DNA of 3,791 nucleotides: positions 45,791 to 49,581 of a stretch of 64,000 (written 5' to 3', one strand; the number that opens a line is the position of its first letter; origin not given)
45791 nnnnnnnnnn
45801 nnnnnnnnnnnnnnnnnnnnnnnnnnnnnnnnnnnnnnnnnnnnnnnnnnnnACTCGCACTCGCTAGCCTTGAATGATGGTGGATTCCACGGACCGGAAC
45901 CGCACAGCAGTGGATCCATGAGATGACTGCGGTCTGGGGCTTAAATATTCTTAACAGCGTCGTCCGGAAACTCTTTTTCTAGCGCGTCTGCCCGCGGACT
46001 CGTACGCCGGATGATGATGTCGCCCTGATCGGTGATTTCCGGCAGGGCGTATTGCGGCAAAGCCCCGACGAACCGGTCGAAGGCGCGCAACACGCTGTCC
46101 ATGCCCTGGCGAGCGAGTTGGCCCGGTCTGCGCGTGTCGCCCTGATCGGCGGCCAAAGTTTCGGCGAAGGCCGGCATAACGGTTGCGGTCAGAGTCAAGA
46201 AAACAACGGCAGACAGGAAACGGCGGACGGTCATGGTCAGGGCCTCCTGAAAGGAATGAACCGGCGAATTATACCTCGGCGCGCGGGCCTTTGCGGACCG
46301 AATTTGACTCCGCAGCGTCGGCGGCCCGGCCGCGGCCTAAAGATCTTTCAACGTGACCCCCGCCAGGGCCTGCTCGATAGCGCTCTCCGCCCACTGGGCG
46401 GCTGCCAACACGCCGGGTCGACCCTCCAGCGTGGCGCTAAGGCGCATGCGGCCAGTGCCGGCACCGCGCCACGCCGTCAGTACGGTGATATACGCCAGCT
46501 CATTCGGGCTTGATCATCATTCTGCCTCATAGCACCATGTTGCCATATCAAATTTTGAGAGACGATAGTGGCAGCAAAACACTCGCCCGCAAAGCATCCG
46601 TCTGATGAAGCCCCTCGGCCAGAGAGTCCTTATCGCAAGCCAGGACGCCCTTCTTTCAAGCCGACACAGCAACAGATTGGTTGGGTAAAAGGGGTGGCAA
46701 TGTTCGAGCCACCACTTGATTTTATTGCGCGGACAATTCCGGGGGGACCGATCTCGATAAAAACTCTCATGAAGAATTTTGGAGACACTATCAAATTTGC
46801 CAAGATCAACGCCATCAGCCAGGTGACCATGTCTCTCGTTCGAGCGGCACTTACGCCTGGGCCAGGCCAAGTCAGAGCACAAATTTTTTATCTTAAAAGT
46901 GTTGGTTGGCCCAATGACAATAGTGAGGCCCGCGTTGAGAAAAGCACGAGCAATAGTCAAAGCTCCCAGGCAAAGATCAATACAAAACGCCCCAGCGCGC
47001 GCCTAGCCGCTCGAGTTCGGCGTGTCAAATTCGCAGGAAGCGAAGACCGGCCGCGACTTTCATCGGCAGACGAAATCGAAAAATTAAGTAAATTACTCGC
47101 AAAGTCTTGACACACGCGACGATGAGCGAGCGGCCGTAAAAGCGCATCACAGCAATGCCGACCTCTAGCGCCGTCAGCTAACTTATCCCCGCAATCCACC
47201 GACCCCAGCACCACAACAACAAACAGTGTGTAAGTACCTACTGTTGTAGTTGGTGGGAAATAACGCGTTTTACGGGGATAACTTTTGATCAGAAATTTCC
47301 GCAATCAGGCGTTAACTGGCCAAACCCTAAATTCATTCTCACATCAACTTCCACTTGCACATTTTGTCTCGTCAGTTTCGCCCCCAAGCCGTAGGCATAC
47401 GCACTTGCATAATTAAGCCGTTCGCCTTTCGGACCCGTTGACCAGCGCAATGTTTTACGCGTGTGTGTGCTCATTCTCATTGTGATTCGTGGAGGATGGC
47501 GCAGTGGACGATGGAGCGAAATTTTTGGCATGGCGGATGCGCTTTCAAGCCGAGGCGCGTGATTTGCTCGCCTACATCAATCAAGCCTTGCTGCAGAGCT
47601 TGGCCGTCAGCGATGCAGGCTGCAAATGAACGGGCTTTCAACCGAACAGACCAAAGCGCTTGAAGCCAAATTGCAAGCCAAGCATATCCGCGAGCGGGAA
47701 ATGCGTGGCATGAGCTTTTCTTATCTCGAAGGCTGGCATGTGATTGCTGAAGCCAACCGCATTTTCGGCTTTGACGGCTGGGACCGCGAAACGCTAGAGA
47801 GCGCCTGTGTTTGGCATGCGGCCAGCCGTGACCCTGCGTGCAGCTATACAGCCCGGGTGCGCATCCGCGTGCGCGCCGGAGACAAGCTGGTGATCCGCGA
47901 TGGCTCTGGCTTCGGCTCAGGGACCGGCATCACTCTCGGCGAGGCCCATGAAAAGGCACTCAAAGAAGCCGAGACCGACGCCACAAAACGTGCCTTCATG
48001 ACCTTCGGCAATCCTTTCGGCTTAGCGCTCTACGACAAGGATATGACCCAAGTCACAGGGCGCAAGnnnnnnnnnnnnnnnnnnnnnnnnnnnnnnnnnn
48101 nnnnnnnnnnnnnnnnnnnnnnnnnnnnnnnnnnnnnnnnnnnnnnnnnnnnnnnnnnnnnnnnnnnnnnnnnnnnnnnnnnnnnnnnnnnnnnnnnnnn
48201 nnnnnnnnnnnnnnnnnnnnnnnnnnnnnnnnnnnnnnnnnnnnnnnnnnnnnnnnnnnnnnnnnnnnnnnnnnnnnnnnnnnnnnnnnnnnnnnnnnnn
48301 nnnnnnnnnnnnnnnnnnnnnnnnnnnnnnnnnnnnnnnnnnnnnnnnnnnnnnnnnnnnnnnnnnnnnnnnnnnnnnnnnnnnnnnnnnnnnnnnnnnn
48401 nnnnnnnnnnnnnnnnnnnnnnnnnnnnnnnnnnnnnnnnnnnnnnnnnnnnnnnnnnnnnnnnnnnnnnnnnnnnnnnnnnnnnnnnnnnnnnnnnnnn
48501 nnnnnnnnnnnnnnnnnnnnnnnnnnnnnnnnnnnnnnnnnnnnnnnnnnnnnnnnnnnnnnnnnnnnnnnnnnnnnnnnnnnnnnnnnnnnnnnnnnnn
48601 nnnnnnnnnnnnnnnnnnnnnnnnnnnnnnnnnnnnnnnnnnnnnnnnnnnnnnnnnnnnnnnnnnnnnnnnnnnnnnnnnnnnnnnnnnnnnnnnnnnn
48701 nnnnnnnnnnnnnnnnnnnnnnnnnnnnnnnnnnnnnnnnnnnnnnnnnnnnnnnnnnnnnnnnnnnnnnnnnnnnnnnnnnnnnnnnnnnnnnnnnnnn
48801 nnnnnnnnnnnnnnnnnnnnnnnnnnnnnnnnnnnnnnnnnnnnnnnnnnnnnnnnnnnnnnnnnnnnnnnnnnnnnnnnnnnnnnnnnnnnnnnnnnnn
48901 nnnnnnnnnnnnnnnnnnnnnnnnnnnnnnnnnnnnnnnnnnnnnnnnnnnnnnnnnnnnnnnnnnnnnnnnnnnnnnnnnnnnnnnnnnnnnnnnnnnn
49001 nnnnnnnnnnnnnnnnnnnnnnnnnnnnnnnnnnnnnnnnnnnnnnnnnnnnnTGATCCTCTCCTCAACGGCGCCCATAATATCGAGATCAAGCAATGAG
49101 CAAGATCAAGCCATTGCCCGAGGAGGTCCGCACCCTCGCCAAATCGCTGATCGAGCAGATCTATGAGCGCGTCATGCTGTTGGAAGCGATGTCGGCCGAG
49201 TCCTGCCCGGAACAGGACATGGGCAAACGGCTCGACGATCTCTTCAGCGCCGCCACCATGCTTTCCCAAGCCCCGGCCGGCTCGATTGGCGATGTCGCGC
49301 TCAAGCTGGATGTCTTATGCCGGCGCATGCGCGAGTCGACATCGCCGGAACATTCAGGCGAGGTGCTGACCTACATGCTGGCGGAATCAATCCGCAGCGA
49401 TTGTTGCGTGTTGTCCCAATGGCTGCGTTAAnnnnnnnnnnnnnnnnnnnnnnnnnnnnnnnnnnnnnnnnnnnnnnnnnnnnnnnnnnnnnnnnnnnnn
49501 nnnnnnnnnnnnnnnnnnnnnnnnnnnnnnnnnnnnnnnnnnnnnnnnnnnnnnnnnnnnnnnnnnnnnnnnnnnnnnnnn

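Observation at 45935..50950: AT-rich foreign island bracketed by diverged ~600-bp direct repeats duplicating a small secreted-protein gene and the 3' end of a yihY/BrkB-family gene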

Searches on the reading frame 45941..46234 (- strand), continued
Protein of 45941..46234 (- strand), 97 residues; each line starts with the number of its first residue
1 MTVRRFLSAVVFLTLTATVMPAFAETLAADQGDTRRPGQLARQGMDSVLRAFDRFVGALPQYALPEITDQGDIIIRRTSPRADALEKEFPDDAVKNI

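Call 52: find_encoding_contigs(protein=P0010, flank=8000, max_places=3)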
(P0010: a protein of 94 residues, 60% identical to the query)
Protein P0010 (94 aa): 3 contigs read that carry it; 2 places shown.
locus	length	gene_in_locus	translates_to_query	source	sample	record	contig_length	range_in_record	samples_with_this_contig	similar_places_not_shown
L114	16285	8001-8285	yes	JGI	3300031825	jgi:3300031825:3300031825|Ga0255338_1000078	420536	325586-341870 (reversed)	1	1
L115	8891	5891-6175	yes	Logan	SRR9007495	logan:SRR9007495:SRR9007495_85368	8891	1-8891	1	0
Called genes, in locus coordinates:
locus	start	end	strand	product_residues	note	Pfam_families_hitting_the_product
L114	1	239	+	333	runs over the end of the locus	PF13379:NMT1_2, PF09084:NMT1, PF12974:Phosphonate-bd (weak)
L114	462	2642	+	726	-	PF03924:CHASE, PF00512:HisKA (weak), PF02518:HATPase_c, PF00072:Response_reg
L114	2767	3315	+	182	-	PF05239:PRC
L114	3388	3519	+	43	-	-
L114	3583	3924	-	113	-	-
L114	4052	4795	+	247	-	PF13442:Cytochrome_CBB3, PF00034:Cytochrom_C, PF13442:Cytochrome_CBB3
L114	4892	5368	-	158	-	-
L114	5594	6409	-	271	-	PF02353:CMAS (weak), PF13489:Methyltransf_23, PF13847:Methyltransf_31, PF08241:Methyltransf_11, PF08242:Methyltransf_12, PF13649:Methyltransf_25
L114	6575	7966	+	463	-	PF03631:Virul_fac_BrkB, PF02082:Rrf2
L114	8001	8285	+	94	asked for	-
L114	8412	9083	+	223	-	PF13489:Methyltransf_23, PF05401:NodS (weak), PF02353:CMAS, PF13847:Methyltransf_31, PF08241:Methyltransf_11, PF08242:Methyltransf_12, PF13649:Methyltransf_25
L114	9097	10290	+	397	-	PF13489:Methyltransf_23, PF08241:Methyltransf_11 (faint), PF08242:Methyltransf_12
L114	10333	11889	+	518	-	PF01467:CTP_transf_like, PF00294:PfkB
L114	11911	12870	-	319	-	-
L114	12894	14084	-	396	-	-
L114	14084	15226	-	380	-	-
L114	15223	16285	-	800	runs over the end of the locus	-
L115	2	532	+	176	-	?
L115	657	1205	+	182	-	PF05239:PRC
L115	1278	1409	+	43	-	-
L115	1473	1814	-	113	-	-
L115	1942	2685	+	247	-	PF13442:Cytochrome_CBB3, PF00034:Cytochrom_C, PF13442:Cytochrome_CBB3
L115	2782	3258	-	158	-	-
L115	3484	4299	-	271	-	PF02353:CMAS (weak), PF13489:Methyltransf_23, PF13847:Methyltransf_31, PF08241:Methyltransf_11, PF08242:Methyltransf_12, PF13649:Methyltransf_25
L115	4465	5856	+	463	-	PF03631:Virul_fac_BrkB, PF02082:Rrf2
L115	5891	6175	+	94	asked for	-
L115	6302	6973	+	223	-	PF13489:Methyltransf_23, PF05401:NodS (weak), PF02353:CMAS, PF13847:Methyltransf_31, PF08241:Methyltransf_11, PF08242:Methyltransf_12, PF13649:Methyltransf_25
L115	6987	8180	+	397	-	PF13489:Methyltransf_23, PF08241:Methyltransf_11 (faint), PF08242:Methyltransf_12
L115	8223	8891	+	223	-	?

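Call 72: search_protein_families(library=ncbifam, proteins=[window:45941-46234:-], max_evalue=0.1)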
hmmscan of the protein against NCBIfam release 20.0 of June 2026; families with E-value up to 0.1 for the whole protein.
window:45941-46234:- (97 aa): 0 families

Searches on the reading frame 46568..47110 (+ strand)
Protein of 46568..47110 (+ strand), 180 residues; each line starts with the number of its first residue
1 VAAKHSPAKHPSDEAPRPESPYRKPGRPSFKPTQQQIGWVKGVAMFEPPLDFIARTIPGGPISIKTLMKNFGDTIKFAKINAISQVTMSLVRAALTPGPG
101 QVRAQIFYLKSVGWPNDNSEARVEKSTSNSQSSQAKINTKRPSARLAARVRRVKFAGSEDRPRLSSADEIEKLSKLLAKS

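Call 7: search_protein_families(library=pfam, proteins=[window:46568-47110:+], max_evalue=0.01)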
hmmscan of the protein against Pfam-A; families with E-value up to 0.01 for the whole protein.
window:46568-47110:+ (180 aa): 0 families

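Call 15: search_protein_families(library=phrogs, proteins=[window:46568-47110:+], max_evalue=0.01)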
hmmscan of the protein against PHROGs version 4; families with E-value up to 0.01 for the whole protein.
window:46568-47110:+ (180 aa): 1 family
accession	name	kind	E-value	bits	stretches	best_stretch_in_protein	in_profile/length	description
phrog_12540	-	unknown function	0.0046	18.1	1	24-123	16-112/153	-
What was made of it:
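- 46568..47110 (+): 180-aa protein of unknown function. By eye it looks like a phage helix-turn-helix or small-terminase N-terminus (GRPSF.PT..Q); this was not confirmed. A promoter-like site lies at 46540-46569. Only a weak match to phrog_12540, E 0.0046 (call 15).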

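Call 43: find_homologous_proteins(query=window:46568-47110:+, max_evalue=0.001)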
Query window:46568-47110:+ (180 aa): 4 proteins with E <= 0.001 among 314 candidates.
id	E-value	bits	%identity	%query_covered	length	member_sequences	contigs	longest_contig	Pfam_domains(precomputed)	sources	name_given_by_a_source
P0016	6.2e-109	379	98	100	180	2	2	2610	-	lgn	-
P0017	7.9e-99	347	91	100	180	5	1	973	-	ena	-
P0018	8.4e-58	213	59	100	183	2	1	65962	-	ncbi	-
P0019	6.7e-43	165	60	76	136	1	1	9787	-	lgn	-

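Call 44: find_encoding_contigs(protein=P0019, flank=10000, max_places=4)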
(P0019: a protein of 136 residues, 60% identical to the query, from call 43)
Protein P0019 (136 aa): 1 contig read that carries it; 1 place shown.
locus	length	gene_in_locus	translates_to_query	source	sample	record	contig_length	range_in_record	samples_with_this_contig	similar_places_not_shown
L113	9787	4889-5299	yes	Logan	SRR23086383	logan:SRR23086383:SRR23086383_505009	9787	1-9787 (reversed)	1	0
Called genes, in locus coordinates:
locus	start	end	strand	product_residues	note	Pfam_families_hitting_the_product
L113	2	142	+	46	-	?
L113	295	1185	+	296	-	PF01048:PNP_UDP_1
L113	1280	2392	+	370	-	PF01008:IF-2B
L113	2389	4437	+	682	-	PF00596:Aldolase_II, PF00106:adh_short, PF08659:KR (faint), PF13561:adh_short_C2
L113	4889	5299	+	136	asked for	-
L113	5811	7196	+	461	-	PF04098:Rad52_Rad22, PF06147:DUF968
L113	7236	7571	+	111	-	-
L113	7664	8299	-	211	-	-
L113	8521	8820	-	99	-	-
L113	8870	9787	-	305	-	?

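Call 72: search_protein_families(library=ncbifam, proteins=[window:46568-47110:+, P0018], max_evalue=0.1)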
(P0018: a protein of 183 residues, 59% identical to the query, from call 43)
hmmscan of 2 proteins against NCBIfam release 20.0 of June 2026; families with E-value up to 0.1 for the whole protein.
window:46568-47110:+ (180 aa): 0 families

P0018 (183 aa): 0 families

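Call 73: search_protein_families(library=padloc, proteins=[window:46568-47110:+], max_evalue=0.01)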
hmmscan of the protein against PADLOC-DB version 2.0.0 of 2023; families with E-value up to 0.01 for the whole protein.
window:46568-47110:+ (180 aa): 0 families

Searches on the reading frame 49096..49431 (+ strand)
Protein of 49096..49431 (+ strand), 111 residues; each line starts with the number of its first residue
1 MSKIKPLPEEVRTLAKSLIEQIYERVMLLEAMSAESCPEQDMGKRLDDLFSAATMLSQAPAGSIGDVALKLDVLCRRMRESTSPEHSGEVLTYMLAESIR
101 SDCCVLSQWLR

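Call 7: search_protein_families(library=pfam, proteins=[window:49096-49431:+], max_evalue=0.01)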
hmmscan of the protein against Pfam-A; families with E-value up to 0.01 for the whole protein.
window:49096-49431:+ (111 aa): 1 family
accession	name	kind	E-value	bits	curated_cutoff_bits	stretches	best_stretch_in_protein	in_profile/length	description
PF09277.16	Erythro-docking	-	0.00092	19.5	24.6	1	37-86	3-50/58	Erythronolide synthase, docking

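Call 15: search_protein_families(library=phrogs, proteins=[window:49096-49431:+], max_evalue=0.01)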
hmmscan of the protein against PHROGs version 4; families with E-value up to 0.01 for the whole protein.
window:49096-49431:+ (111 aa): 0 families

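Call 72: search_protein_families(library=ncbifam, proteins=[window:49096-49431:+], max_evalue=0.1)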
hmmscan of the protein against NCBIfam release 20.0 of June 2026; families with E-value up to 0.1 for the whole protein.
window:49096-49431:+ (111 aa): 0 families

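Call 73: search_protein_families(library=padloc, proteins=[window:49096-49431:+], max_evalue=0.01)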
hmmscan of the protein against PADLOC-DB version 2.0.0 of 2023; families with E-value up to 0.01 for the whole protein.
window:49096-49431:+ (111 aa): 1 family
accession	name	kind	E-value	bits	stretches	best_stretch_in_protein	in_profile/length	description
PDLC03180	Specificity_I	-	0.0033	14.3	1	45-98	184-238/406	Type I specificity subunit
